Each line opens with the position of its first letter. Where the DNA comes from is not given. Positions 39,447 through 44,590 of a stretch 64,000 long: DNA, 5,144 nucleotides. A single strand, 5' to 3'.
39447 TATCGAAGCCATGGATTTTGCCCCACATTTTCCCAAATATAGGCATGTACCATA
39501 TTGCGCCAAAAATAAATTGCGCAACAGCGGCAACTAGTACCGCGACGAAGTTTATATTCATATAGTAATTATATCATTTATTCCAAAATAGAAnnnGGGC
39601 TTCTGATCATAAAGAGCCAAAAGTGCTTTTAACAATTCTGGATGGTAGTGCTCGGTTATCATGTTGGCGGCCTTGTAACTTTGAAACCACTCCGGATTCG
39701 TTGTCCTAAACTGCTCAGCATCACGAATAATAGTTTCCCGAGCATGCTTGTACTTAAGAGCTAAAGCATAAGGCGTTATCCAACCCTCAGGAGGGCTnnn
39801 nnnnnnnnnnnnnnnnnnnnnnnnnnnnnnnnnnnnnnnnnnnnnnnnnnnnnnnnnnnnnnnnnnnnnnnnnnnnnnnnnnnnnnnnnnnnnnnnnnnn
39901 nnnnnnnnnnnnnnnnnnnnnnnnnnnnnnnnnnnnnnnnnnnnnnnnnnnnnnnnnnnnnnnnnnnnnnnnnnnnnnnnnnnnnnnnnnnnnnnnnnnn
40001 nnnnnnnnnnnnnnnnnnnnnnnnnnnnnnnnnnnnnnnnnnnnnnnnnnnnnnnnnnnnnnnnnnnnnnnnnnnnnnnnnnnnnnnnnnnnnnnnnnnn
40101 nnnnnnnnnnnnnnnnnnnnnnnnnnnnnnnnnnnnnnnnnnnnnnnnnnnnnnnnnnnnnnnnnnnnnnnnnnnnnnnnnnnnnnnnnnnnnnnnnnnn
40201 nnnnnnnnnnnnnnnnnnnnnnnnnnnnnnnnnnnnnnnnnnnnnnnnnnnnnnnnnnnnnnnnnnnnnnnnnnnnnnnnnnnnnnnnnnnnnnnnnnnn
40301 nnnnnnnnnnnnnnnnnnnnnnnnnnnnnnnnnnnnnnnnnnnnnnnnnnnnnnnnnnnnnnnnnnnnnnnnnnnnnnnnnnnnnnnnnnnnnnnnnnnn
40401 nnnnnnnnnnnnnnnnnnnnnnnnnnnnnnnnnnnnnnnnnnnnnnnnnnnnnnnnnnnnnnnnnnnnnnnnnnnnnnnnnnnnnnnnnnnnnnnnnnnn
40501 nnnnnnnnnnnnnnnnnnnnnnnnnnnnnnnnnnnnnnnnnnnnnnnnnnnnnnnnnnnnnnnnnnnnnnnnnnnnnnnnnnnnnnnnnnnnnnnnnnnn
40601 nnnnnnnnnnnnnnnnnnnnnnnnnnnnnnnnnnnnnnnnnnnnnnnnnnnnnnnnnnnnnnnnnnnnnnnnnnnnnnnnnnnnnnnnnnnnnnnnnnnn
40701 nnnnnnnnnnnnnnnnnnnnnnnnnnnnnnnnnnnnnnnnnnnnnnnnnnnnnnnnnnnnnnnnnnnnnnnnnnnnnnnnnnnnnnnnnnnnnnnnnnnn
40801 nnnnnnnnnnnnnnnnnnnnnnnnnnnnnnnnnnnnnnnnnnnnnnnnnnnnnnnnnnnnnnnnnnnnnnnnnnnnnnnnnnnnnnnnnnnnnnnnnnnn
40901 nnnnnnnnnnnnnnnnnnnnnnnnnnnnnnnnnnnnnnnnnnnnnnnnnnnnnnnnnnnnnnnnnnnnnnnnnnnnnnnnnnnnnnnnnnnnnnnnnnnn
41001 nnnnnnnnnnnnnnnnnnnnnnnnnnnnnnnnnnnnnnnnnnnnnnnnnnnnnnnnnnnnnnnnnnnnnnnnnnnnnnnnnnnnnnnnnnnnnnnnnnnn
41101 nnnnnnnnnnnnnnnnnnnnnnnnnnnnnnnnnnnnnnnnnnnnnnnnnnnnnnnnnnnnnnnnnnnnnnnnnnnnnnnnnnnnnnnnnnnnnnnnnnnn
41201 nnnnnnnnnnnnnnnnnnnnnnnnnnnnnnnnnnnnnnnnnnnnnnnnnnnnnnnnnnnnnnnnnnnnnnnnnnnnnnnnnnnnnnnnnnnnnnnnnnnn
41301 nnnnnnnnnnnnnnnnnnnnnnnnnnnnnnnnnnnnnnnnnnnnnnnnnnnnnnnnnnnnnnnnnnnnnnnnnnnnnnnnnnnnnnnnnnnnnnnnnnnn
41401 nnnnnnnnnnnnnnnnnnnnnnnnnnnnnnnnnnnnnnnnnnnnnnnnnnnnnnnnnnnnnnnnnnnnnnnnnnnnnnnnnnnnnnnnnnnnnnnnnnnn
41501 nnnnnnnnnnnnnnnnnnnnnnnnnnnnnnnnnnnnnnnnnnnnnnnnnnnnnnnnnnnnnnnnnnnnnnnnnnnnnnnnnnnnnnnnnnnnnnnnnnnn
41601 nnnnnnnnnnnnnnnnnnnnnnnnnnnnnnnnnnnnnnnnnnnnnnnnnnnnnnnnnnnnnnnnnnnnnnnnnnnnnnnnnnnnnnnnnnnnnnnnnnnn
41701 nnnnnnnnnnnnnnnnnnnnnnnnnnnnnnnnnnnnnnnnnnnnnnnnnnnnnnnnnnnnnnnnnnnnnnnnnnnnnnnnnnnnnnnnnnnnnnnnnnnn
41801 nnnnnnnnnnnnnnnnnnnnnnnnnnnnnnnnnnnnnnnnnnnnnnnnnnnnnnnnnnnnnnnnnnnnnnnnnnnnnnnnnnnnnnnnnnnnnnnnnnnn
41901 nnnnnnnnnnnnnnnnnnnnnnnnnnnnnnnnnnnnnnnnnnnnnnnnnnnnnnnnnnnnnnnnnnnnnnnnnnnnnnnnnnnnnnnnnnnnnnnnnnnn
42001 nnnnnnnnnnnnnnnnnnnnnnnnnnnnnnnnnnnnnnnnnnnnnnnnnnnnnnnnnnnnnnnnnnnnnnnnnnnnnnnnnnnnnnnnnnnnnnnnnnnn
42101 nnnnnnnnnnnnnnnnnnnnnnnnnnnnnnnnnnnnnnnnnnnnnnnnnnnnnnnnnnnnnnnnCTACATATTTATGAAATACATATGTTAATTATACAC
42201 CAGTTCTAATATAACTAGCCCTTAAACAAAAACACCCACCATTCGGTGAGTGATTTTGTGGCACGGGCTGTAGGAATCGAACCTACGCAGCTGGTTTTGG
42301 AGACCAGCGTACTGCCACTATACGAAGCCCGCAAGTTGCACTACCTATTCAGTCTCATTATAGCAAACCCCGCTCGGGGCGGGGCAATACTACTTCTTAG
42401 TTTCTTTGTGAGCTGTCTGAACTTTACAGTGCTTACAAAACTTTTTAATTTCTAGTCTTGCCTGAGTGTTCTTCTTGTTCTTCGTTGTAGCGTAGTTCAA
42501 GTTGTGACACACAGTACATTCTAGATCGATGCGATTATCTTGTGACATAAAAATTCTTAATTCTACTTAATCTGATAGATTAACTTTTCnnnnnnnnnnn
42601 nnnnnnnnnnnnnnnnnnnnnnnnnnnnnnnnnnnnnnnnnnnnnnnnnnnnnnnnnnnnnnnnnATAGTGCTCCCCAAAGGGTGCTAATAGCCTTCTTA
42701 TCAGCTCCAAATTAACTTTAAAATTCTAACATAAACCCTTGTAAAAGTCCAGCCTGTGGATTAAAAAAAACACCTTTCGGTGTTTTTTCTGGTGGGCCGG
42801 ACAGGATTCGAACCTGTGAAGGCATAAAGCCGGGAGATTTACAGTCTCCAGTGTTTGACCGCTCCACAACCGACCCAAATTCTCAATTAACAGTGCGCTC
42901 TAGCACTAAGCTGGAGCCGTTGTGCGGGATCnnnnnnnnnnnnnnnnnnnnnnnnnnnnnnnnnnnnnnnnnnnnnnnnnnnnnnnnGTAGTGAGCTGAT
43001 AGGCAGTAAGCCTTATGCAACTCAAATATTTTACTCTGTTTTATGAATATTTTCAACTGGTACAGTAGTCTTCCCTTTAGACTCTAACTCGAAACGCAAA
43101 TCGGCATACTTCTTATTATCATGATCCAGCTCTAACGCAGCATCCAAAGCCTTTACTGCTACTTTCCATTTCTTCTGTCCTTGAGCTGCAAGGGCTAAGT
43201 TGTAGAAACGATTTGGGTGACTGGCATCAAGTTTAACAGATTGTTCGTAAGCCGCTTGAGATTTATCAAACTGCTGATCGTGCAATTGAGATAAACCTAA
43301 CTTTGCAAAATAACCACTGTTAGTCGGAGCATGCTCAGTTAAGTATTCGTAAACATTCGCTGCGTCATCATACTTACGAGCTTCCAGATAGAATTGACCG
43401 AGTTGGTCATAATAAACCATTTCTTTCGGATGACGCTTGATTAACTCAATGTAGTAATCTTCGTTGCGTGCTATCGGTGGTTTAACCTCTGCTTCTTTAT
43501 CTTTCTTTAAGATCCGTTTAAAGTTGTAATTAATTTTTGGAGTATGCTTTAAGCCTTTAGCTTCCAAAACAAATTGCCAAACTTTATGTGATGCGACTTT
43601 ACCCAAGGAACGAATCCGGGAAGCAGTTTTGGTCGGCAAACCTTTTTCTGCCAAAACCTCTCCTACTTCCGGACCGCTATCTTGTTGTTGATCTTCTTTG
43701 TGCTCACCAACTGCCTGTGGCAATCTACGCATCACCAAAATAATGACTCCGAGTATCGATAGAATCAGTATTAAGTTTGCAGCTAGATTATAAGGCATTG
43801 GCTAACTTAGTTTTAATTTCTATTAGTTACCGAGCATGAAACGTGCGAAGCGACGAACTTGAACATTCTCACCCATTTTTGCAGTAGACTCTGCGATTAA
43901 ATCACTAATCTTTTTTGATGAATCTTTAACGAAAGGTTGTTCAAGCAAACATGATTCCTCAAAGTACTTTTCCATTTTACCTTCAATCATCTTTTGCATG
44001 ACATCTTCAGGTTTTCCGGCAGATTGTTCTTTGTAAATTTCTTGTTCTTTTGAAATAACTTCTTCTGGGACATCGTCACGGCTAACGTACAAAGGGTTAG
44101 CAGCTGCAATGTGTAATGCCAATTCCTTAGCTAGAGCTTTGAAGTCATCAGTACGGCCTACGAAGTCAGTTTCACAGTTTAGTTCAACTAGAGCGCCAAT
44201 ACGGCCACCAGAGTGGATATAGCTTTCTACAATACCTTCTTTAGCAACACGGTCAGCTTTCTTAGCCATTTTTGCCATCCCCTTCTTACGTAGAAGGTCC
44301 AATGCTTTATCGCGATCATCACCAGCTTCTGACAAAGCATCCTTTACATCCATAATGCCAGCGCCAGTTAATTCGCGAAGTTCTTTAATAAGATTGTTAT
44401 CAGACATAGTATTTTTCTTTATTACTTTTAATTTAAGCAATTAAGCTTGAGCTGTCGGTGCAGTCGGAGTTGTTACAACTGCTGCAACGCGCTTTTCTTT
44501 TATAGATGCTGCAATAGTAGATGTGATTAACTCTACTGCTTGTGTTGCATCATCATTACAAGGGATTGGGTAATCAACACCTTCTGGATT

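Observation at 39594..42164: SF2 helicase with five tandem ~67-aa C-terminal repeats, beside a tRNA cluster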

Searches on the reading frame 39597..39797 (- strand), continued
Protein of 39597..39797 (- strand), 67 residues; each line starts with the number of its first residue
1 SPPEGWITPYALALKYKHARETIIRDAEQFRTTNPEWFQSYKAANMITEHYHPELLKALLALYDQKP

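Call 80: fold_search(model_id=the predicted structure, library=viral)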
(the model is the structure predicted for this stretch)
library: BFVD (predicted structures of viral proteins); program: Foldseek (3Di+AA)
matches with E <= 10: 842; with E <= 0.001: 0
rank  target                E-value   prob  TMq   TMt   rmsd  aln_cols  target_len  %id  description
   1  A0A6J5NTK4            4.8e-02  0.99  0.62  0.27   3.9        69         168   20  Uncharacterized protein [uncultured Caudovirales phage]
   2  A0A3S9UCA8            4.8e-02  0.98  0.59  0.49   4.3        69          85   20  (no name in the UniProt tables at hand)
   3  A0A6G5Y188            5.6e-02  0.89  0.49  0.44   5.4        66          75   14  (no name in the UniProt tables at hand)
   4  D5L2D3                6.8e-02  0.85  0.49  0.20   4.3        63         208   16  Uncharacterized protein [uncultured virus]
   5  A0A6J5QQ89            7.3e-02  0.80  0.45  0.47   5.3        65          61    9  Helix-turn-helix domain-containing protein [uncultured Caudovirales phage]
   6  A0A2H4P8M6            7.3e-02  0.66  0.40  0.38   7.7        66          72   24  Excise [Corynebacterium phage Darwin]
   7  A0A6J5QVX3            8.9e-02  0.99  0.61  0.60   2.6        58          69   19  Uncharacterized protein [uncultured Caudovirales phage]
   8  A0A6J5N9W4            9.5e-02  0.44  0.39  0.38   5.7        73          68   16  Helix-turn-helix domain-containing protein [uncultured Caudovirales phage]
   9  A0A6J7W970            1.1e-01  0.99  0.62  0.52   2.3        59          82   15  Uncharacterized protein [uncultured Caudovirales phage]
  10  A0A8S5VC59            1.1e-01  0.90  0.50  0.53   4.0        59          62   12  Helix-turn-helix domain protein [Siphoviridae sp. ctyg07]
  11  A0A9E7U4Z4            1.1e-01  0.77  0.48  0.46   5.6        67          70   18  (no name in the UniProt tables at hand)
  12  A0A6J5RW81            1.2e-01  0.87  0.50  0.37   4.6        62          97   11  Uncharacterized protein [uncultured Caudovirales phage]
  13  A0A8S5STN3            1.2e-01  0.66  0.46  0.48   6.0        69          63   17  Pyocin activator protein PrtN [Phage sp. ctcqm2]
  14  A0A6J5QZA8            1.3e-01  0.82  0.51  0.51   5.4        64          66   16  Helix-turn-helix domain containing protein [uncultured Caudovirales phage]
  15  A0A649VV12            1.3e-01  0.72  0.46  0.25   5.1        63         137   11  Helix-turn-helix DNA binding protein [Gordonia phage EMoore]
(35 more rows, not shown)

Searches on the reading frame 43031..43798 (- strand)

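Call 13: search_protein_families(library=ncbifam, proteins=[window:43031-43798:-], max_evalue=0.01)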
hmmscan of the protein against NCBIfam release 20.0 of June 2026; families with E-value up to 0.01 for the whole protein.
window:43031-43798:- (255 aa): 12 families
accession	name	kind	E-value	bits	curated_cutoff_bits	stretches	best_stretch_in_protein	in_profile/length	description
TIGR02917.1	PEP_TPR_lipo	equivalog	3.8e-11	41.6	312.2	1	116-251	556-691/899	XrtA/PEP-CTERM system TPR-repeat protein PrsT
TIGR02552.1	LcrH_SycD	equivalog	8.4e-11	41.7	104.8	1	139-238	30-129/136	SycD/LcrH family type III secretion system chaperone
NF040959.1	MamA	equivalog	3.3e-10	39.7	200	1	128-243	74-188/204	magnetosome protein MamA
NF033920.0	C39_PA2778_fam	equivalog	3.6e-07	29.9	150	1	139-224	168-253/255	PA2778 family cysteine peptidase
TIGR00540.1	TPR_hemY_coli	hypoth_equivalog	7.4e-06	25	142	1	120-183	319-379/385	heme biosynthesis-associated TPR protein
TIGR03939.1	PGA_TPR_OMP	equivalog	2.7e-05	22.6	366.65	1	139-232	98-191/800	poly-beta-1,6 N-acetyl-D-glucosamine export porin PgaA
NF052415.1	T3SS_chap_SctY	equivalog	0.00021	21.8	70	1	133-223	12-105/106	type III secretion apparatus assembly chaperone SctY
NF007692.0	PRK10370.1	equivalog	0.00038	20.1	306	0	156-226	76-149/206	heme lyase NrfEFG subunit NrfG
NF011886.0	PRK15359.1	equivalog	0.00046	20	146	1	142-236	39-133/144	type III secretion system chaperone protein SscB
TIGR00990.1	3a0801s09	subfamily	0.00094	17.9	757.25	1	111-229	383-501/615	mitochondrial import receptor subunit TOM70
NF008391.2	PRK11189.1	equivalog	0.0014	18.1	250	0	180-234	84-137/297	lipoprotein NlpI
TIGR02521.1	type_IV_pilW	equivalog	0.0059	16.2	154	0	112-220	84-194/234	type IV pilus biogenesis/stability protein PilW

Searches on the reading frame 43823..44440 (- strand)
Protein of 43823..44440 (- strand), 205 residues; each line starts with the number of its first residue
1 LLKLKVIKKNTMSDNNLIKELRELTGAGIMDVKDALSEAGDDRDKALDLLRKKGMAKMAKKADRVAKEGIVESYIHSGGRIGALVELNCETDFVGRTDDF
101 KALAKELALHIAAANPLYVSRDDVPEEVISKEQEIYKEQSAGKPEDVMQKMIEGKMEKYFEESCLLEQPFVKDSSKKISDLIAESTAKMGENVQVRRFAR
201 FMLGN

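Call 79: find_homologous_proteins(query=window:43823-44440:-, max_evalue=1e-30)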
Query window:43823-44440:- (205 aa): 7886 proteins with E <= 1e-30 among 8000 candidates; the best 120 are listed.
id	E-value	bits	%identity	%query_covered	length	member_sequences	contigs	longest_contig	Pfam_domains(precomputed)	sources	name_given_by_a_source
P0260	5.7e-118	409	100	95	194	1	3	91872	PF00889.26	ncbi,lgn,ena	-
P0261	4.0e-117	407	99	95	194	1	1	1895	PF00889.26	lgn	-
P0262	8.2e-117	406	99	95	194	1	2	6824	PF00889.26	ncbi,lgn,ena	-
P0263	1.2e-115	402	98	95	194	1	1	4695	PF00889.26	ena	-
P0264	9.4e-112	389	93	95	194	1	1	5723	PF00889.26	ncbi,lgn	-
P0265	1.6e-111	388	93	95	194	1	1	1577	PF00889.26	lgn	-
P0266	1.4e-110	385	92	95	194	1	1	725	PF00889.26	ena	-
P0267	3.0e-110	384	93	95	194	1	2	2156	PF00889.26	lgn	-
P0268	1.5e-109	382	92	95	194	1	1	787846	PF00889.26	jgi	jgi:elongation factor Ts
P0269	1.6e-109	382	92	95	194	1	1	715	PF00889.26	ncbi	-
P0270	1.9e-109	382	92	95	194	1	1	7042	PF00889.26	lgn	-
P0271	2.0e-109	381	93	95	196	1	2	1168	PF00889.26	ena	-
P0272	2.3e-109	381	92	95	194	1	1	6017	PF00889.26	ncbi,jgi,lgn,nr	ncbi:MAG TPA: translation elongation factor Ts [Patescibacteria group bacterium]|jgi:elongation fact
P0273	3.1e-109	381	92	95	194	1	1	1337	PF00889.26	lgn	-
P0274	3.3e-109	381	92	95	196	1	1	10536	PF00889.26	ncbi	-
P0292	2.2e-104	365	89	95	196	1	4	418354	PF00889.26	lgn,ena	-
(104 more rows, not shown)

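Call 81: find_encoding_contigs(protein=P0268, flank=10000, max_places=1)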
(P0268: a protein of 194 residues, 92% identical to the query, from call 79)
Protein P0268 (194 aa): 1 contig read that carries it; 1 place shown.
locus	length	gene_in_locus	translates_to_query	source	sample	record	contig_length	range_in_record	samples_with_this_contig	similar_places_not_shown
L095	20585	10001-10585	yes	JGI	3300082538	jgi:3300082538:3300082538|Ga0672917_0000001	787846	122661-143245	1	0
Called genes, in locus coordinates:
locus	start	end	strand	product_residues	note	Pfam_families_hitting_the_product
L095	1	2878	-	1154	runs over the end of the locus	PF02811:PHP, PF07733:DNA_pol3_alpha, PF17657:DNA_pol3_finger, PF14579:HHH_6, PF01336:tRNA_anti-codon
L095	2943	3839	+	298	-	-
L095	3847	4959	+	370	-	PF01098:FTSW_RODA_SPOVE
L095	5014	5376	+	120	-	-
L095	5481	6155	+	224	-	PF01386:Ribosomal_L25p, PF14693:Ribosomal_TL5_C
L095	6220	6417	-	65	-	-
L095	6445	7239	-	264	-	PF17827:PrmC_N, PF05175:MTS, PF06325:PrmA, PF13847:Methyltransf_31, PF08242:Methyltransf_12 (faint), PF13649:Methyltransf_25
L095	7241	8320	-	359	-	PF03462:PCRF, PF00472:RF-1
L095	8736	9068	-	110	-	PF01197:Ribosomal_L31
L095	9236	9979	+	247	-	PF00318:Ribosomal_S2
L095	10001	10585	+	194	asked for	PF00889:EF_TS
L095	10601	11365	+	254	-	PF13431:TPR_17 (faint), PF07719:TPR_2 (faint), PF00515:TPR_1 (faint), PF13414:TPR_11 (faint), PF13432:TPR_16 (faint)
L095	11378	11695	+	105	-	-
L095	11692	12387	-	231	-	-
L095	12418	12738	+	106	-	-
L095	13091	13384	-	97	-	-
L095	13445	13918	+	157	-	-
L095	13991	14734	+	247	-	-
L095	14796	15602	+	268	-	PF06182:ABC2_membrane_6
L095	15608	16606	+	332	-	PF00005:ABC_tran, PF13304:AAA_21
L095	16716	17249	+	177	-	PF13238:AAA_18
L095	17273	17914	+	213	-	-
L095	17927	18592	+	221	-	PF02698:DUF218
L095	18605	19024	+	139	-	PF08570:DUF1761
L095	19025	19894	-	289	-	PF01820:Dala_Dala_lig_N (weak), PF07478:Dala_Dala_lig_C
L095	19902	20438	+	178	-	PF01878:EVE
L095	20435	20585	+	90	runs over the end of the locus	-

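Call 82: find_encoding_contigs(protein=P0292, flank=10000, max_places=1)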
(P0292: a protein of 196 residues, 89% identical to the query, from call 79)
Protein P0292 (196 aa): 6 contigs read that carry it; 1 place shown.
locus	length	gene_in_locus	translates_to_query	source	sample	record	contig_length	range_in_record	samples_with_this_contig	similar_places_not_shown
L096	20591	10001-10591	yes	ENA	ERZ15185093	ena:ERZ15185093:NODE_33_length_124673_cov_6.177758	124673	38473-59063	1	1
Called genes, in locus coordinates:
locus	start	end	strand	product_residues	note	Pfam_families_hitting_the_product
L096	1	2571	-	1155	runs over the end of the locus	PF02811:PHP, PF07733:DNA_pol3_alpha, PF17657:DNA_pol3_finger, PF14579:HHH_6, PF01336:tRNA_anti-codon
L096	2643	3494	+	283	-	-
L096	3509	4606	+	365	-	PF01098:FTSW_RODA_SPOVE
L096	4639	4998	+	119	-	-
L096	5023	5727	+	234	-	PF01386:Ribosomal_L25p, PF14693:Ribosomal_TL5_C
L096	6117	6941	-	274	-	PF17827:PrmC_N, PF05175:MTS, PF06325:PrmA, PF13847:Methyltransf_31, PF08241:Methyltransf_11 (faint), PF08242:Methyltransf_12 (faint), PF13649:Methyltransf_25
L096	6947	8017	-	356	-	PF03462:PCRF, PF00472:RF-1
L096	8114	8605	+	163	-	-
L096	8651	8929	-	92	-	PF01197:Ribosomal_L31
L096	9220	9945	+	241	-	PF00318:Ribosomal_S2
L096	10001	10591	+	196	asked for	PF00889:EF_TS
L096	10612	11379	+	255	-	PF13431:TPR_17 (faint), PF13432:TPR_16 (faint), PF07719:TPR_2 (faint), PF00515:TPR_1 (faint), PF13414:TPR_11 (weak)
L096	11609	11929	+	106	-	-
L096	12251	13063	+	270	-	-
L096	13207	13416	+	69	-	-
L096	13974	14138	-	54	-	-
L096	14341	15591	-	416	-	PF04471:Mrr_cat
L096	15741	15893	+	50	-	-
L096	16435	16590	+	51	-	PF00471:Ribosomal_L33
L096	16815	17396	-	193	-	-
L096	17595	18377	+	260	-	PF01728:FtsJ (weak), PF13489:Methyltransf_23, PF13847:Methyltransf_31, PF08241:Methyltransf_11, PF08242:Methyltransf_12, PF13649:Methyltransf_25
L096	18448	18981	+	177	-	-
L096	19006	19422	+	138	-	PF08570:DUF1761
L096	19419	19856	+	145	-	-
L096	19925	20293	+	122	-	-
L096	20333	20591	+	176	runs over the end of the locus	PF00293:NUDIX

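Call 94: search_protein_families(library=pfam, proteins=[L095:13445-13918:+, L095:13991-14734:+, L095:17273-17914:+, L096:16815-17396:-, L096:18448-18981:+, L096:12251-13063:+, L095:11692-12387:-], max_evalue=0.01)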
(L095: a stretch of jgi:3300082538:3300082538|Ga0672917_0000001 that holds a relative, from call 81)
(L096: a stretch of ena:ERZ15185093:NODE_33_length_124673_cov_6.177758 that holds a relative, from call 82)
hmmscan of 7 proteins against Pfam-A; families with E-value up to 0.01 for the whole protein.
L095:13445-13918:+ (157 aa): 2 families
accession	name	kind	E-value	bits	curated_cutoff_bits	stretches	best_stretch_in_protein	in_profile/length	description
PF01564.23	Spermine_synth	-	4.8e-05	23.4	22.9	1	38-149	16-136/186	Spermine/spermidine synthase domain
PF13649.12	Methyltransf_25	-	0.005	17.9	27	1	44-117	1-78/97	Methyltransferase domain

L095:13991-14734:+ (247 aa): 0 families

L095:17273-17914:+ (213 aa): 0 families

L096:16815-17396:- (193 aa): 0 families

L096:18448-18981:+ (177 aa): 0 families

L096:12251-13063:+ (270 aa): 0 families

L095:11692-12387:- (231 aa): 0 families
